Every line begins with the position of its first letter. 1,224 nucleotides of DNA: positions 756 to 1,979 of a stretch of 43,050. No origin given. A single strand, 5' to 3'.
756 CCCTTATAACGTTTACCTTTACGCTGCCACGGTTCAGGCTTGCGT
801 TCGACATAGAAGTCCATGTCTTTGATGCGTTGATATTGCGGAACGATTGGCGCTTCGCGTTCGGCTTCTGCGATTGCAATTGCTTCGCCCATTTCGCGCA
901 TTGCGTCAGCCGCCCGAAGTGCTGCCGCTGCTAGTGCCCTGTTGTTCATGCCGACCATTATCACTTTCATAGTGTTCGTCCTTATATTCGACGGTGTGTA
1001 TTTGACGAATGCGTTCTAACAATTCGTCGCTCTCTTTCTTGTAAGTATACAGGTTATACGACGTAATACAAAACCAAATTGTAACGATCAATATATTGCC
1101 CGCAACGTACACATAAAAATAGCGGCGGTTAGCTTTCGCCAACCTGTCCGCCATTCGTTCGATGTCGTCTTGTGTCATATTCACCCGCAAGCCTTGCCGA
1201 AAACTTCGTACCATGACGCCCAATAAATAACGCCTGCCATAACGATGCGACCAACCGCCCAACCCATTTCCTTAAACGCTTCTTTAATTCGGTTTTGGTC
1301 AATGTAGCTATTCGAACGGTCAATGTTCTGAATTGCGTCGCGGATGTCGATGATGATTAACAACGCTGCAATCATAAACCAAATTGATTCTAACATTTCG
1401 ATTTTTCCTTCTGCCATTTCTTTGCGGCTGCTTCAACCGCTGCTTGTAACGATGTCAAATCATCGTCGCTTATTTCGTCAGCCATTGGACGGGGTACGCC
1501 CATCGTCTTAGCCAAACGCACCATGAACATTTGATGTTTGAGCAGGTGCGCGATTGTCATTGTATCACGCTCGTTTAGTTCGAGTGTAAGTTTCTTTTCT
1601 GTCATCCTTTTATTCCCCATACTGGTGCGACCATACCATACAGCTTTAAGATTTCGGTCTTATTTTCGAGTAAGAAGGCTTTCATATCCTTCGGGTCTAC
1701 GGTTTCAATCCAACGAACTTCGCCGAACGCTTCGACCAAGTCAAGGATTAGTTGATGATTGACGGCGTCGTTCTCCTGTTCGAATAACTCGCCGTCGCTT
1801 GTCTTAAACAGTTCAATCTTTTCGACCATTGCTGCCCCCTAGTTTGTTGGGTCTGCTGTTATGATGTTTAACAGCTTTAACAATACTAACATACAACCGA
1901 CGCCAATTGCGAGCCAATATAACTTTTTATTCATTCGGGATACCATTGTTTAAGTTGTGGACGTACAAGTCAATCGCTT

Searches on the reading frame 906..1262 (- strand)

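Call 92: search_protein_families(library=pfam, max_evalue=0.01, proteins=[window:906-1262:-])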
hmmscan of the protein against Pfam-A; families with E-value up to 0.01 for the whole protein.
window:906-1262:- (118 aa): 1 family
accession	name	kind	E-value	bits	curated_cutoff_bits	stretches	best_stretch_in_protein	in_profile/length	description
PF00558.24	Vpu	-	0.0038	17.4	24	1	56-106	16-63/81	Vpu protein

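Call 93: search_protein_families(library=phrogs, max_evalue=0.001, proteins=[window:906-1262:-])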
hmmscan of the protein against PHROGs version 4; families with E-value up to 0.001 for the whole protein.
window:906-1262:- (118 aa): 0 families

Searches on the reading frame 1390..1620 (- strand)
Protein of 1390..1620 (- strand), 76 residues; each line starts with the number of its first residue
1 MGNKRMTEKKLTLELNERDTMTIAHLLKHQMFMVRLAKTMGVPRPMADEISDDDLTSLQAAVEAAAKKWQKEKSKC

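Call 92: search_protein_families(library=pfam, max_evalue=0.01, proteins=[window:1390-1620:-])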
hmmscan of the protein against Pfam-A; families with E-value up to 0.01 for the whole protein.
window:1390-1620:- (76 aa): 1 family
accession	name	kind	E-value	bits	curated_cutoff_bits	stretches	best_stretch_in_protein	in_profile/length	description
PF24525.1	TTC3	-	0.0081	16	27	1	49-73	54-78/250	TTC3, helical domain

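Call 93: search_protein_families(library=phrogs, max_evalue=0.001, proteins=[window:1390-1620:-])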
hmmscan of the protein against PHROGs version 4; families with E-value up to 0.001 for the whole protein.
window:1390-1620:- (76 aa): 0 families

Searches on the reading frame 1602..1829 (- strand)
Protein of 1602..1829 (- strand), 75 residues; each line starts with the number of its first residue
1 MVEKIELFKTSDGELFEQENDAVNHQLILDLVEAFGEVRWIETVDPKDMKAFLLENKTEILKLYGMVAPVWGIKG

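Call 92: search_protein_families(library=pfam, max_evalue=0.01, proteins=[window:1602-1829:-])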
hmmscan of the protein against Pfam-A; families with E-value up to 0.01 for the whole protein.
window:1602-1829:- (75 aa): 0 families

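Call 93: search_protein_families(library=phrogs, max_evalue=0.001, proteins=[window:1602-1829:-])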
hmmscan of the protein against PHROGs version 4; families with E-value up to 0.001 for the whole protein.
window:1602-1829:- (75 aa): 1 family
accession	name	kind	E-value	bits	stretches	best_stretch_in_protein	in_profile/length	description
phrog_10229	-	unknown function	1.8e-05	25.9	1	4-63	3-62/77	-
